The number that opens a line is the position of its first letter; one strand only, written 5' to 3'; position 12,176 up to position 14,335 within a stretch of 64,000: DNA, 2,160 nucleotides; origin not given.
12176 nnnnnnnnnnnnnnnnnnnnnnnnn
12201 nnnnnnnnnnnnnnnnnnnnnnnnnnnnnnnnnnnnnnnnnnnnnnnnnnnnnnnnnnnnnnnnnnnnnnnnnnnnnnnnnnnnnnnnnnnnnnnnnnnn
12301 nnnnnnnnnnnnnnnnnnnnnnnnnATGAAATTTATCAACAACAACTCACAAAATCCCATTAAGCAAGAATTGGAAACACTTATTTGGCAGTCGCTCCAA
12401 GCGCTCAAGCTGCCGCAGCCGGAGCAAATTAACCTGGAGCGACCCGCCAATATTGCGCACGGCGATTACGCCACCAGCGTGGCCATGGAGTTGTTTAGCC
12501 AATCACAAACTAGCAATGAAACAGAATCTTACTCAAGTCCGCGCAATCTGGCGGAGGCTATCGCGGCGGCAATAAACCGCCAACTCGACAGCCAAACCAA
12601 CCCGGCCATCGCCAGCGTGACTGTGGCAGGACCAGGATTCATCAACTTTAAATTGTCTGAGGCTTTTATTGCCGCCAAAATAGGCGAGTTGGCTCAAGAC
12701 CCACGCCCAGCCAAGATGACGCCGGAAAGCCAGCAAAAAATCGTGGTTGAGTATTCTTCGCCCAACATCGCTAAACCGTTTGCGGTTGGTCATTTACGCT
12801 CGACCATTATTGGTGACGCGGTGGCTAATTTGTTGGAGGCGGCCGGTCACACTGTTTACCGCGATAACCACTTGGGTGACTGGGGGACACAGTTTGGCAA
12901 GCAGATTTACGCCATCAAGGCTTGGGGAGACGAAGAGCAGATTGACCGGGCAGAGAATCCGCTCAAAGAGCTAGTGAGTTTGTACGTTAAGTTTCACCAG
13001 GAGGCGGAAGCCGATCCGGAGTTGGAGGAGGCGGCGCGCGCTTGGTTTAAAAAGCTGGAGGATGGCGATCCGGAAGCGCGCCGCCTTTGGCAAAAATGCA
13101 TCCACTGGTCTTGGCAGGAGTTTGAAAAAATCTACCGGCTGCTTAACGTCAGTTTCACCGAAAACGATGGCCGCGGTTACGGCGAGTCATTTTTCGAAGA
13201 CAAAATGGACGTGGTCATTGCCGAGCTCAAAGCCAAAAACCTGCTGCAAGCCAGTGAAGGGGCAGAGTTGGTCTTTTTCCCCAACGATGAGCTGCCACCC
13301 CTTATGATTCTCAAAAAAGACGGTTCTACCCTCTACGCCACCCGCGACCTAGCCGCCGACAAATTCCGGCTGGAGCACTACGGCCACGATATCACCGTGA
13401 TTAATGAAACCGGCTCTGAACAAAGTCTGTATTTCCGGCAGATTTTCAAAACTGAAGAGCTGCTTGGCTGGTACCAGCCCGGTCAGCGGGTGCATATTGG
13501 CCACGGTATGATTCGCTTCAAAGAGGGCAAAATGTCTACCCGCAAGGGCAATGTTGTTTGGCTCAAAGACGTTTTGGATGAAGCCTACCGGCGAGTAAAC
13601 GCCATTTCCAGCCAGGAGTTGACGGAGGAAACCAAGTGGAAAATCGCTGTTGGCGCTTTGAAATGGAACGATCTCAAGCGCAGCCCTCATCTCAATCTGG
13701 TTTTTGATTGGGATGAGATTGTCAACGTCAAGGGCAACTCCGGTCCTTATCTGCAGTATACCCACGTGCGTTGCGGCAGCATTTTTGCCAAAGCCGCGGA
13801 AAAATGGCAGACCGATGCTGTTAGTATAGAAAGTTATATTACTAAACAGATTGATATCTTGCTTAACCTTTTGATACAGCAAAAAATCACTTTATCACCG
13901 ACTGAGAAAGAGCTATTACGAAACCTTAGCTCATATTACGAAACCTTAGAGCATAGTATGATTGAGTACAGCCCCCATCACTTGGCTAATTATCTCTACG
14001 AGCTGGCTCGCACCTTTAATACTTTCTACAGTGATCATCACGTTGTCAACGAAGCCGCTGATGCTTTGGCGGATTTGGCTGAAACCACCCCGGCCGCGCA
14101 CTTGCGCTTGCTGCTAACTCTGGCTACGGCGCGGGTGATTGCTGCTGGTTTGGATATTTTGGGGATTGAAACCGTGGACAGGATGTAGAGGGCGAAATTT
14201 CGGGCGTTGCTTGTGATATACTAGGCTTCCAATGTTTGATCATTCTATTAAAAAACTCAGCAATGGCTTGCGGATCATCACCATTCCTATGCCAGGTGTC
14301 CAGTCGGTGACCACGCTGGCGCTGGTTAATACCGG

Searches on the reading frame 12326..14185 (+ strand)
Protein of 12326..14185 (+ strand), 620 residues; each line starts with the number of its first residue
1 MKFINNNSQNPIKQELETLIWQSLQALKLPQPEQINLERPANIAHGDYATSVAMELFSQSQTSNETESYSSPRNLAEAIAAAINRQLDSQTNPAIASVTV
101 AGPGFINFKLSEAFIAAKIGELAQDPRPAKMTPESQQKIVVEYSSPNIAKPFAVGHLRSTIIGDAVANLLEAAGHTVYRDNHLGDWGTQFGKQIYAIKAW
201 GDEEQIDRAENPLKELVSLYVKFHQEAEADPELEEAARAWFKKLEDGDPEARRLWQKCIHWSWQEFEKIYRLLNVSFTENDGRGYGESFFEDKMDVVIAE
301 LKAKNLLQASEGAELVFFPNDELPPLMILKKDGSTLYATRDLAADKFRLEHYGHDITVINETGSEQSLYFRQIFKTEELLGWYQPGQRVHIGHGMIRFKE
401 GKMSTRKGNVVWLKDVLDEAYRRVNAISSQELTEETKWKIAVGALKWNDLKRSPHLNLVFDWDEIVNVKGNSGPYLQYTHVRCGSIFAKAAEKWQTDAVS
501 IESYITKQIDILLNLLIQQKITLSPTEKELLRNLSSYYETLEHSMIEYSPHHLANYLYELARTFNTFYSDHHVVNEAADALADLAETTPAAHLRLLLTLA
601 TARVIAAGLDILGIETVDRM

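Call 9: find_related_loci(query=window:12326-14185:+, collection=genome_contigs, flank=3000)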
Query window:12326-14185:+ (620 aa) in genome_contigs; peptide patterns used: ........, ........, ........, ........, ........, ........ (x = any residue, [..] = any of these).
56 stretches matched a pattern; 5 encode a relative of the query (tblastn E <= 1e-3); 5 distinct loci.
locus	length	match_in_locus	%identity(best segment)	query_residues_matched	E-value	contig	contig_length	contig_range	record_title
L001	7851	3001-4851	94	4-620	0e+0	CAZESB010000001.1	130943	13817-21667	MAG TPA_asm: uncultured Pseudomonadales bacterium isolate SRP193661_co1_63 genome assembly, contig: NODE_148_length_1309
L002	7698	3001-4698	46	13-620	1e-171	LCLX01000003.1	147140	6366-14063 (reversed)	MAG: Microgenomates group bacterium GW2011_GWC1_46_15 UX36_C0003, whole genome shotgun sequence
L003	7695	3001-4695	44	12-620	2e-158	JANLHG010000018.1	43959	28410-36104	MAG: Patescibacteria group bacterium isolate P6-11 k99_63380, whole genome shotgun sequence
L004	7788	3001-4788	31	11-620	8e-73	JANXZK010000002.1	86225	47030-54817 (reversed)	MAG: bacterium isolate GL140_4_metabat_307 GL140_4_k141_2068095, whole genome shotgun sequence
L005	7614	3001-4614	35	37-615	1e-101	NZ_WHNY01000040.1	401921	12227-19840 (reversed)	Paenibacillus plantarum strain LMG 31461 Contig_46_69.2915, whole genome shotgun sequence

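Call 17: find_related_loci(query=window:12326-14185:+, collection=metagenome_contigs, flank=2500)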
Query window:12326-14185:+ (620 aa) in metagenome_contigs; peptide patterns used: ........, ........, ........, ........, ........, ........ (x = any residue, [..] = any of these).
127 stretches matched a pattern; 8 encode a relative of the query (tblastn E <= 1e-3); 8 distinct loci.
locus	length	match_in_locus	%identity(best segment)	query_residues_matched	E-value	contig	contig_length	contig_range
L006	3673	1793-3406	51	37-620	0e+0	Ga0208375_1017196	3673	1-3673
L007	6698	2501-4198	46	13-620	1e-171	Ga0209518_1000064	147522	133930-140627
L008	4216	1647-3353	45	12-620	2e-165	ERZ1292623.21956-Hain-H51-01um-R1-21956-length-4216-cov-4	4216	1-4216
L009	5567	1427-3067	37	19-620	2e-121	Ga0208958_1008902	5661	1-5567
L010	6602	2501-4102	38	35-620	1e-114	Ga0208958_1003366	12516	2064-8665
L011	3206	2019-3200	41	34-420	1e-88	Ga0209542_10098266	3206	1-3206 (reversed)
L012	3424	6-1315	44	152-620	1e-93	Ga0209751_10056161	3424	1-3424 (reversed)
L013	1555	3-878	37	292-620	2e-67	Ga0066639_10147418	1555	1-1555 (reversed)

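Call 21: find_homologous_proteins(query=window:12326-14185:+, max_evalue=1e-100)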
Query window:12326-14185:+ (620 aa): 2649 proteins with E <= 1e-100 among 8000 candidates; the best 120 are listed.
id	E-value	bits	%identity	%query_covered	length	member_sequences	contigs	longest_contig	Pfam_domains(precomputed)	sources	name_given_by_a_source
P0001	0.0e+0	1314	94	100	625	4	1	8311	PF05746.22,PF00750.26,PF03485.22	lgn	-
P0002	2.1e-283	959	68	98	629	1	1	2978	PF05746.22,PF00750.26,PF03485.22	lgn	-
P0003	9.0e-272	921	66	98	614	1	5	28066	PF05746.22,PF00750.26,PF03485.22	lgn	-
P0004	6.8e-260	882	64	99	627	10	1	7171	PF05746.22,PF00750.26,PF03485.22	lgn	-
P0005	4.1e-242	823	61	98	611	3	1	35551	PF05746.22,PF00750.26,PF03485.22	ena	-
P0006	1.3e-239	815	63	95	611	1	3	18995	PF05746.22,PF00750.26,PF03485.22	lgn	-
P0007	1.3e-233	795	58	98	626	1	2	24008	PF05746.22,PF00750.26,PF03485.22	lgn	-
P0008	2.4e-229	781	57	97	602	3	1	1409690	PF05746.22,PF00750.26,PF03485.22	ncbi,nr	ncbi:MAG TPA: arginine--tRNA ligase [Vitreimonas sp.]|nr:arginine--tRNA ligase [Vitreimonas sp.]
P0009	5.9e-229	780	57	95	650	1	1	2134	PF05746.22,PF00750.26,PF03485.22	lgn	-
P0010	2.5e-228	778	58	98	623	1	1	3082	PF05746.22,PF00750.26,PF03485.22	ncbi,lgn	-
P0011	2.9e-227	774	56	97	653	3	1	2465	PF05746.22,PF00750.26,PF03485.22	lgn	-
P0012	4.0e-227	774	58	98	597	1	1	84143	PF05746.22,PF00750.26,PF03485.22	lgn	-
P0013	2.9e-226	771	59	96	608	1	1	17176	PF05746.22,PF00750.26,PF03485.22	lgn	-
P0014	2.9e-225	767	56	98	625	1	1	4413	PF05746.22,PF00750.26,PF03485.22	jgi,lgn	jgi:arginyl-tRNA synthetase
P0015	5.2e-225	767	56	98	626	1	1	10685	PF05746.22,PF00750.26,PF03485.22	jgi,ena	-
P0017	1.6e-224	765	56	98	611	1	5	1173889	PF05746.22,PF00750.26,PF03485.22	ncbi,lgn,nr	ncbi:MAG: arginine--tRNA ligase [Patescibacteria group bacterium]|nr:MAG: arginine--tRNA ligase [Pat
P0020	1.9e-221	755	56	98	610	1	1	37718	PF05746.22,PF00750.26,PF03485.22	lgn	-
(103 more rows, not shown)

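Call 22: find_encoding_contigs(protein=P0002, flank=1500, max_places=3)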
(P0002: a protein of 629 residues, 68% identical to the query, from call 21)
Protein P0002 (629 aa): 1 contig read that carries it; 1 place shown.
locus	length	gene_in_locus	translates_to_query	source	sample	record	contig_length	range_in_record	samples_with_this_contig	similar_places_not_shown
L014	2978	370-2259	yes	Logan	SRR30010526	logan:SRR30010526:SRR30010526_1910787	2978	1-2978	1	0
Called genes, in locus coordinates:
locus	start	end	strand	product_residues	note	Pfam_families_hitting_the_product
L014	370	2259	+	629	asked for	PF03485:Arg_tRNA_synt_N, PF00750:tRNA-synt_1d, PF05746:DALR_1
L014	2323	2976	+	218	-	?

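Call 23: find_encoding_contigs(protein=P0003, flank=1500, max_places=3)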
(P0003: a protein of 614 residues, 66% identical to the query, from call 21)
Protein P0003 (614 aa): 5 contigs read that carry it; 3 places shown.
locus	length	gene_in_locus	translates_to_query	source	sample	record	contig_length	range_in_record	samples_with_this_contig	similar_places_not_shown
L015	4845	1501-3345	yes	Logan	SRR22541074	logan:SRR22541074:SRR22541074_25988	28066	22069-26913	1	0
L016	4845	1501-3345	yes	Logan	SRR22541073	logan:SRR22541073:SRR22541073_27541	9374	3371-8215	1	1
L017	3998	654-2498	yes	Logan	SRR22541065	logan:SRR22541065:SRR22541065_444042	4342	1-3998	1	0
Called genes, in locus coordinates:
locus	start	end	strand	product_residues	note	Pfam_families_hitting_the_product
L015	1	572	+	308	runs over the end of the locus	PF00753:Lactamase_B (weak)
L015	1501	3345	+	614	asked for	PF03485:Arg_tRNA_synt_N, PF00750:tRNA-synt_1d, PF05746:DALR_1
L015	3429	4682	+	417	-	PF00675:Peptidase_M16, PF05193:Peptidase_M16_C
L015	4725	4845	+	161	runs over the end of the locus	PF00334:NDK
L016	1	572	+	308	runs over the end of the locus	PF00753:Lactamase_B (weak)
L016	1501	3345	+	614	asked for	PF03485:Arg_tRNA_synt_N, PF00750:tRNA-synt_1d, PF05746:DALR_1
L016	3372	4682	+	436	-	PF00675:Peptidase_M16, PF05193:Peptidase_M16_C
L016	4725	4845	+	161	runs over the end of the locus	PF00334:NDK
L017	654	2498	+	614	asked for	PF03485:Arg_tRNA_synt_N, PF00750:tRNA-synt_1d, PF05746:DALR_1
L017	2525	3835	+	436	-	PF00675:Peptidase_M16, PF05193:Peptidase_M16_C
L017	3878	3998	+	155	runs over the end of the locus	?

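Call 24: find_encoding_contigs(protein=P0004, flank=1500, max_places=3)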
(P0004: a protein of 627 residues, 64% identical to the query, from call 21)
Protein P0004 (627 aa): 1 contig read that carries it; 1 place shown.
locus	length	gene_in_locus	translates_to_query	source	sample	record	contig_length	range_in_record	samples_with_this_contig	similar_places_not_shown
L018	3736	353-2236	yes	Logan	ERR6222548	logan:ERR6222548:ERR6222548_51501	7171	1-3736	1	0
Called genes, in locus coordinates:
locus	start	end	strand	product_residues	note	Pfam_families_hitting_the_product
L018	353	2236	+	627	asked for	PF03485:Arg_tRNA_synt_N, PF00750:tRNA-synt_1d, PF05746:DALR_1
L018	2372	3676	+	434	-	PF00675:Peptidase_M16, PF05193:Peptidase_M16_C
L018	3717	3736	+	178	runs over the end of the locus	PF00334:NDK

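Call 30: find_encoding_contigs(protein=P0005, flank=1200, max_places=2)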
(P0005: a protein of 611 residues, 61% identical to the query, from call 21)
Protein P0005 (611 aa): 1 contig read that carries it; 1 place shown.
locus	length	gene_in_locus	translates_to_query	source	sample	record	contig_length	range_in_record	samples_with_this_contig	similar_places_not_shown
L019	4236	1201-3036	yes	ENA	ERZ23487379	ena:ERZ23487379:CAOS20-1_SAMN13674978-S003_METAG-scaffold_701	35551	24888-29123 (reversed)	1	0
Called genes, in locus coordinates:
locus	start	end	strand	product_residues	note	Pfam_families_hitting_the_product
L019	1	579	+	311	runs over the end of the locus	PF00753:Lactamase_B (weak)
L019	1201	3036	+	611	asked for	PF03485:Arg_tRNA_synt_N, PF00750:tRNA-synt_1d, PF05746:DALR_1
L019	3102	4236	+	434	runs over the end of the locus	PF00675:Peptidase_M16, PF05193:Peptidase_M16_C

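Call 31: find_encoding_contigs(protein=P0006, flank=1200, max_places=2)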
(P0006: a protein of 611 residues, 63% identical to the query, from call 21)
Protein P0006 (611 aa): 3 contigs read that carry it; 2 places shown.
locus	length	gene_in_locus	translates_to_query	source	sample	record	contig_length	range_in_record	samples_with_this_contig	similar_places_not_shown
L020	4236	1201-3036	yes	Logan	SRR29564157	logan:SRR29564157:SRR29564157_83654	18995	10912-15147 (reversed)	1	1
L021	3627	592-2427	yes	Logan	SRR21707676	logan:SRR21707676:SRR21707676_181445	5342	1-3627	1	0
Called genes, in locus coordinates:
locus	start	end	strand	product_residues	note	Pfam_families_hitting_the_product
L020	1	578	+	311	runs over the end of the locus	PF00753:Lactamase_B (faint)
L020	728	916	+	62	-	-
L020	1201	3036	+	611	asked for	PF03485:Arg_tRNA_synt_N, PF00750:tRNA-synt_1d, PF05746:DALR_1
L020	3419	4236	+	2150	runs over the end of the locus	PF13384:HTH_23 (weak), PF13518:HTH_28 (weak), PF13542:HTH_Tnp_ISL3 (faint), PF10102:DUF2341, PF13385:Laminin_G_3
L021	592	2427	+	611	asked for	PF03485:Arg_tRNA_synt_N, PF00750:tRNA-synt_1d, PF05746:DALR_1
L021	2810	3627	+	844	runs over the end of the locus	?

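Call 32: find_encoding_contigs(protein=P0007, flank=1200, max_places=2)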
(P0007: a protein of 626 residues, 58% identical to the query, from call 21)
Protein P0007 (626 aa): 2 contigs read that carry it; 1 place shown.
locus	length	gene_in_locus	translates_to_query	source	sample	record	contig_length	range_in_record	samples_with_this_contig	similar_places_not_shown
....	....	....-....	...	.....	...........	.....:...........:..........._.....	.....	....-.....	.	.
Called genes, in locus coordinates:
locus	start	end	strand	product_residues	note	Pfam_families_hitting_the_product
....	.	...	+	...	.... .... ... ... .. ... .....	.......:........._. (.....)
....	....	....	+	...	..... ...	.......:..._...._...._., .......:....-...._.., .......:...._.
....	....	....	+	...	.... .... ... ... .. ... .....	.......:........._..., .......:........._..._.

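Call 33: find_encoding_contigs(protein=P0013, flank=1200, max_places=2)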
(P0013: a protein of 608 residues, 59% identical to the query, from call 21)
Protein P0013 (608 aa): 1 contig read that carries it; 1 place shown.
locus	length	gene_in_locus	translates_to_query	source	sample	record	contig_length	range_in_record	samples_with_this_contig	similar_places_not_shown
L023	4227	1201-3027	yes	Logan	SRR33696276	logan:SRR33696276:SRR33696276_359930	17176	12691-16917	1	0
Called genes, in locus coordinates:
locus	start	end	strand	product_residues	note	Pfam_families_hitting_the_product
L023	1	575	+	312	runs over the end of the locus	PF00753:Lactamase_B (weak), PF23023:Anti-Pycsar_Apyc1 (faint)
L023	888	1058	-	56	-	-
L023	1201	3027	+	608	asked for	PF03485:Arg_tRNA_synt_N, PF00750:tRNA-synt_1d, PF05746:DALR_1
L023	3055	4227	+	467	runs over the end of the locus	PF00675:Peptidase_M16, PF05193:Peptidase_M16_C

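Call 36: find_encoding_contigs(protein=P0010, flank=1200, max_places=2)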
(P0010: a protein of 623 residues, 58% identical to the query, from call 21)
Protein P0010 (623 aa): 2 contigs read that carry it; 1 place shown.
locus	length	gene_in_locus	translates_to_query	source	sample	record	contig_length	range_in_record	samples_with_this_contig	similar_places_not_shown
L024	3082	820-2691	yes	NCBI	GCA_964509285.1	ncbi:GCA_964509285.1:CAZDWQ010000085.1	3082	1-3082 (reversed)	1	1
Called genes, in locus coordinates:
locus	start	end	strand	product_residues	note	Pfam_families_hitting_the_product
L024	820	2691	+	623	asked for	PF03485:Arg_tRNA_synt_N, PF00750:tRNA-synt_1d, PF05746:DALR_1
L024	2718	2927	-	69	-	-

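Call 37: find_encoding_contigs(protein=P0012, flank=1200, max_places=2)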
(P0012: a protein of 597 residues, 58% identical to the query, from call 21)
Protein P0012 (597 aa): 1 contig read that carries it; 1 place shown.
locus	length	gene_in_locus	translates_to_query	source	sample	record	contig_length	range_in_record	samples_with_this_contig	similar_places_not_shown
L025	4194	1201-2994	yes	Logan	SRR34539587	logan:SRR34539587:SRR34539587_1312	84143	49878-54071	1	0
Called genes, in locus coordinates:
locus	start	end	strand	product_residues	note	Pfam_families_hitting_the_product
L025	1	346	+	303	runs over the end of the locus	PF00753:Lactamase_B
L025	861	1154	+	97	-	-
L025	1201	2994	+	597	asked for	PF03485:Arg_tRNA_synt_N, PF00750:tRNA-synt_1d, PF05746:DALR_1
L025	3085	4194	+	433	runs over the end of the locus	PF00675:Peptidase_M16, PF05193:Peptidase_M16_C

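Call 38: find_encoding_contigs(protein=P0009, flank=1200, max_places=2)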
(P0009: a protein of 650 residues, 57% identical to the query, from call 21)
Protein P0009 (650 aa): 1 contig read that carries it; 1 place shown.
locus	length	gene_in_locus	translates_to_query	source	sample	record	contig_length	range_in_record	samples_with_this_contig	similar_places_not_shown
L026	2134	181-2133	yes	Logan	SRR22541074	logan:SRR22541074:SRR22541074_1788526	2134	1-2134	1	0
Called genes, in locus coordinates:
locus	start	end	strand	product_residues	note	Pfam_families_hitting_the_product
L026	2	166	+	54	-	?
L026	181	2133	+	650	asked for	PF03485:Arg_tRNA_synt_N, PF00750:tRNA-synt_1d, PF05746:DALR_1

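Call 49: find_encoding_contigs(protein=P0017, flank=1500, max_places=3)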
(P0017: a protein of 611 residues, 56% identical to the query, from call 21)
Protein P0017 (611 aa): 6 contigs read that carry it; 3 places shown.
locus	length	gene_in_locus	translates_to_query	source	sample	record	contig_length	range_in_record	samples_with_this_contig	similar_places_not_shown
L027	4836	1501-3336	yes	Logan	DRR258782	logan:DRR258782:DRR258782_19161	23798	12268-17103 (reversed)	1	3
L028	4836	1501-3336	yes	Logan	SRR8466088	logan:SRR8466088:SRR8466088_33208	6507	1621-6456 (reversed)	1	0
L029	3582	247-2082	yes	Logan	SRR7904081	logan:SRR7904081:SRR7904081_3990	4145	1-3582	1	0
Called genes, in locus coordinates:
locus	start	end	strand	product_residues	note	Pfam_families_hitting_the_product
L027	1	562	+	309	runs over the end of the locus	PF00753:Lactamase_B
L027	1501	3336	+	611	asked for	PF03485:Arg_tRNA_synt_N, PF00750:tRNA-synt_1d, PF05746:DALR_1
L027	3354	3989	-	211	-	-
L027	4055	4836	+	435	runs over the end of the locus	PF00675:Peptidase_M16, PF05193:Peptidase_M16_C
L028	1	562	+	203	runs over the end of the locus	?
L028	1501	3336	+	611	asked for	PF03485:Arg_tRNA_synt_N, PF00750:tRNA-synt_1d, PF05746:DALR_1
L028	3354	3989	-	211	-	-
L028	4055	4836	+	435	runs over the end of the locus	PF00675:Peptidase_M16, PF05193:Peptidase_M16_C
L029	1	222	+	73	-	?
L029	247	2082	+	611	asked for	PF03485:Arg_tRNA_synt_N, PF00750:tRNA-synt_1d, PF05746:DALR_1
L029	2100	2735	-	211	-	-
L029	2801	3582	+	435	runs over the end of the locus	PF00675:Peptidase_M16, PF05193:Peptidase_M16_C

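Call 50: find_encoding_contigs(protein=P0020, flank=1500, max_places=2)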
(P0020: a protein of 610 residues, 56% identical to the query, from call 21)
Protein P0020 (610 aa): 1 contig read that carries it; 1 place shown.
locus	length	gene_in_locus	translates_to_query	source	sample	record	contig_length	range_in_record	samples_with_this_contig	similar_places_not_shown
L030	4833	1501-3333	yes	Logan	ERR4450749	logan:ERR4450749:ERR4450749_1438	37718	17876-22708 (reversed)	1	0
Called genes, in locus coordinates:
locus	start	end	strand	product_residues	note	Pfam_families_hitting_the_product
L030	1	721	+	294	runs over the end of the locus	PF00753:Lactamase_B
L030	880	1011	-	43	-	-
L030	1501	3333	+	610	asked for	PF03485:Arg_tRNA_synt_N, PF00750:tRNA-synt_1d, PF05746:DALR_1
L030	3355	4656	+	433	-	PF00675:Peptidase_M16, PF05193:Peptidase_M16_C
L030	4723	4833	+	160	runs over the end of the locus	PF00334:NDK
